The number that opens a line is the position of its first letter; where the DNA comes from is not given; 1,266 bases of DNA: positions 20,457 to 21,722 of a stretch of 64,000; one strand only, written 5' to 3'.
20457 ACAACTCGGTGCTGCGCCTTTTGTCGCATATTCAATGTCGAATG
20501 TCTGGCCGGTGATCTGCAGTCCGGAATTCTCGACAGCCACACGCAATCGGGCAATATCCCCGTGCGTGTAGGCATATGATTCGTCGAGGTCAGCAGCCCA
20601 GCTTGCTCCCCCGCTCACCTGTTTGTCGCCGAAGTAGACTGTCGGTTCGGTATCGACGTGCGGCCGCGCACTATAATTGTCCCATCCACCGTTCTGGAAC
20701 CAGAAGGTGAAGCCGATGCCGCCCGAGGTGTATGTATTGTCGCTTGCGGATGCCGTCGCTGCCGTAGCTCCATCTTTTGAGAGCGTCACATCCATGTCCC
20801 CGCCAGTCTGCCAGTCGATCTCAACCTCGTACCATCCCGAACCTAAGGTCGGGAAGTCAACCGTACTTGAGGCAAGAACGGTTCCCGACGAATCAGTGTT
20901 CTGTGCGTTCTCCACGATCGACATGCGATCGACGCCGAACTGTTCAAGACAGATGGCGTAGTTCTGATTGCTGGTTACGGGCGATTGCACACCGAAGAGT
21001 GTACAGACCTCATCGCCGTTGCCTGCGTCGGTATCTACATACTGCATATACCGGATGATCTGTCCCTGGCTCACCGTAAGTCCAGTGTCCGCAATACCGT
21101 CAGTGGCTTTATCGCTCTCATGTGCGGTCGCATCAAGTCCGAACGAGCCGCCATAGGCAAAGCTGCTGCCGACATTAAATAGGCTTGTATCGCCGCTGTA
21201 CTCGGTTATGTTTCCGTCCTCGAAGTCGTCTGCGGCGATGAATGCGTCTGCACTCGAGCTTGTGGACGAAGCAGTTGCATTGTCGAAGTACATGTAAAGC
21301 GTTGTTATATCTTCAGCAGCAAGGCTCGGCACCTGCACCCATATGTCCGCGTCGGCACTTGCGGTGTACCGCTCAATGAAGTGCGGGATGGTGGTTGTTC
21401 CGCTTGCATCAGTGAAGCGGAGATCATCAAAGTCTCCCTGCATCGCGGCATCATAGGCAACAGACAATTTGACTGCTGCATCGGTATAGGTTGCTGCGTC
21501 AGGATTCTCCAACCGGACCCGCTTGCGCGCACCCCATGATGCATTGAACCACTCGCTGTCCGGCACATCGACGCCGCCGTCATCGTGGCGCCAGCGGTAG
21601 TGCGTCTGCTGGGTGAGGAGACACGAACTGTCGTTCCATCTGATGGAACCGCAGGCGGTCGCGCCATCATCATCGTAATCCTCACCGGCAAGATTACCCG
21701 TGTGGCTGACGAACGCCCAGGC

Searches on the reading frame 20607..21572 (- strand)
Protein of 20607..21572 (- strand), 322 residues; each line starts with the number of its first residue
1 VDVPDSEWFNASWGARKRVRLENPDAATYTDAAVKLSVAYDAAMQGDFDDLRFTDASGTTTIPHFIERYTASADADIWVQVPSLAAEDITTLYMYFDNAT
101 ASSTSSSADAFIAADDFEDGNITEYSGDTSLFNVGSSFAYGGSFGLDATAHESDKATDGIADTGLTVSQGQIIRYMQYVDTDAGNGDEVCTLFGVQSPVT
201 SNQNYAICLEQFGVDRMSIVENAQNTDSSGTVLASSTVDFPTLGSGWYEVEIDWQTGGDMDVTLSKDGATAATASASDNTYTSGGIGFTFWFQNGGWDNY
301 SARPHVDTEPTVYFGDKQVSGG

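Call 61: search_protein_families(library=pfam, proteins=[window:20607-21572:-], max_evalue=0.01)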
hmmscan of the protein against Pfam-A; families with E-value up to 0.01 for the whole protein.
window:20607-21572:- (322 aa): 1 family
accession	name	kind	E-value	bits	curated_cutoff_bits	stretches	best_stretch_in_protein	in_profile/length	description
PF10102.14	DUF2341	-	5.5e-17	62.4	23.4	1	47-122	1-76/84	Domain of unknown function (DUF2341)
